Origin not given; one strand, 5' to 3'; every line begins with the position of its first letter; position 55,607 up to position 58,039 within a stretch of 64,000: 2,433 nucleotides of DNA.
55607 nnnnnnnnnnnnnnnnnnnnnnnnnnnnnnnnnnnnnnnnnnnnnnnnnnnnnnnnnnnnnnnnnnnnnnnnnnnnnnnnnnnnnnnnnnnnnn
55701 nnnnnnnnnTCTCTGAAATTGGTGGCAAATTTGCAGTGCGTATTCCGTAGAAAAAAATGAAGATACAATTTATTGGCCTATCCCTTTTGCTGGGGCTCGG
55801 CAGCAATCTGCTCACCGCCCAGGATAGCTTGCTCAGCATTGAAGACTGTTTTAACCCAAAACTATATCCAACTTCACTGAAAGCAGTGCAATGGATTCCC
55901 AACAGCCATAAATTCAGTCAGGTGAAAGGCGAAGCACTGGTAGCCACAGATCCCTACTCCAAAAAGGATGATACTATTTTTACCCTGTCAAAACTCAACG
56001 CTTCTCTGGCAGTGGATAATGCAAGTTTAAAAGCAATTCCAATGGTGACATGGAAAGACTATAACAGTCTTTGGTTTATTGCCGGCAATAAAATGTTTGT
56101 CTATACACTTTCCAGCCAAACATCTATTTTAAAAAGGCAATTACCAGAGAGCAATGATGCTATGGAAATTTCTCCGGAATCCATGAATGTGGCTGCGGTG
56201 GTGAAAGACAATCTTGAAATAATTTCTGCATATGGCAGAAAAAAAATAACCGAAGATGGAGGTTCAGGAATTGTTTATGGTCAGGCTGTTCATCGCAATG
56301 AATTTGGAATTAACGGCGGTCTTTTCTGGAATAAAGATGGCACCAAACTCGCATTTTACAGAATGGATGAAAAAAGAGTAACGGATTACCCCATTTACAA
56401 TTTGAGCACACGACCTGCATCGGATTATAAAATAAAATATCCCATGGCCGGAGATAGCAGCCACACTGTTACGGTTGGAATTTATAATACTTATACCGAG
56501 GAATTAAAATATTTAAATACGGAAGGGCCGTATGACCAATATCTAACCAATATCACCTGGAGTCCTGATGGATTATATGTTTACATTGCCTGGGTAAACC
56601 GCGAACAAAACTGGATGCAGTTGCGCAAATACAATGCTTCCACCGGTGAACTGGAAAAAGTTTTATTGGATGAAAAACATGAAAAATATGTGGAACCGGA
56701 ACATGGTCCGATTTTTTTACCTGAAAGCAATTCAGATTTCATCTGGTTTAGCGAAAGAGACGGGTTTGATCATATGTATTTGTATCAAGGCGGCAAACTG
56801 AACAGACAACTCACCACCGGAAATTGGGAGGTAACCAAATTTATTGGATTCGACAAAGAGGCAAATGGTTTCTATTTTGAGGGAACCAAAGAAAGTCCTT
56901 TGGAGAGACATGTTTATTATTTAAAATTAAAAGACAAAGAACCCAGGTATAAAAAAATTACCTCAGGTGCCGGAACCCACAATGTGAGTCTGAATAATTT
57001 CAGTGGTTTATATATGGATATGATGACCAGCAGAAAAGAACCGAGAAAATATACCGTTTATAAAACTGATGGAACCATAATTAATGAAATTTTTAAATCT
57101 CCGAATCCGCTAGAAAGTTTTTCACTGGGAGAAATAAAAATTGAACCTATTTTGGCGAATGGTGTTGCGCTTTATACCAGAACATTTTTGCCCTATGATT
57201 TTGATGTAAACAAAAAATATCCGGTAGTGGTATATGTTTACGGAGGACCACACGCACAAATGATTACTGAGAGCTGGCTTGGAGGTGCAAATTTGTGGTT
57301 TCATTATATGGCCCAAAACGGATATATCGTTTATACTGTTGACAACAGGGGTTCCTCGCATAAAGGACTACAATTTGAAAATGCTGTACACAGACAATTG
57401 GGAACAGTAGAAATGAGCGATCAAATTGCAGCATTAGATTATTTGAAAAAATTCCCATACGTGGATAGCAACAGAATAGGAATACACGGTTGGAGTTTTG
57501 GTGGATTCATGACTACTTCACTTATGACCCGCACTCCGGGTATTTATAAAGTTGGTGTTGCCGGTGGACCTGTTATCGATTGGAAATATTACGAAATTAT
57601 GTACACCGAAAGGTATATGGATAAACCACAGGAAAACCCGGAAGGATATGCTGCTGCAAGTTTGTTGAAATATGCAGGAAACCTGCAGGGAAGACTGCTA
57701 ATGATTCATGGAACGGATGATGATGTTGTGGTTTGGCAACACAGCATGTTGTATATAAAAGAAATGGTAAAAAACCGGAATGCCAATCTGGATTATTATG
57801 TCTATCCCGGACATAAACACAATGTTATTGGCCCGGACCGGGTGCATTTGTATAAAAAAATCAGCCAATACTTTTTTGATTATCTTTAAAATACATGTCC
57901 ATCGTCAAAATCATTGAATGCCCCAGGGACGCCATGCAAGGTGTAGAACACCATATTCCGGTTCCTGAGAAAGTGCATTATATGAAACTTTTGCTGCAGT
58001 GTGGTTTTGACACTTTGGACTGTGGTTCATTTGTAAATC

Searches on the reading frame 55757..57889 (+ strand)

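Call 67: search_protein_families(library=pfam, proteins=[window:55757-57889:+], max_evalue=0.0001)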
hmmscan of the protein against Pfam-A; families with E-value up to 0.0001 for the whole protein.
window:55757-57889:+ (710 aa): 7 families
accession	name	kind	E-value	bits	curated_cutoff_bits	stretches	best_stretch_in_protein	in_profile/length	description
PF00930.27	DPPIV_N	-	6.2e-69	232.8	22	1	114-429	26-353/354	Dipeptidyl peptidase IV (DPP IV) N-terminal region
PF00326.27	Peptidase_S9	-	1.3e-50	172.3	22.6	1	515-709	7-209/213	Prolyl oligopeptidase family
PF20434.5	BD-FAE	-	8.9e-08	32.3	26.8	0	485-586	10-103/215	BD-FAE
PF01738.24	DLH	-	1.9e-07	31.3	21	1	520-691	39-189/217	Dienelactone hydrolase family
PF12146.15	Hydrolase_4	-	7.3e-07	29.2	27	0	515-610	24-114/239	Serine aminopeptidase, S33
PF08840.17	BAAT_C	-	7.7e-07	29.8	20.9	0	559-607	9-57/210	BAAT / Acyl-CoA thioester hydrolase C terminal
PF02129.25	Peptidase_S15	-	1.6e-06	28.4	23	1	469-621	2-143/262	X-Pro dipeptidyl-peptidase (S15 family)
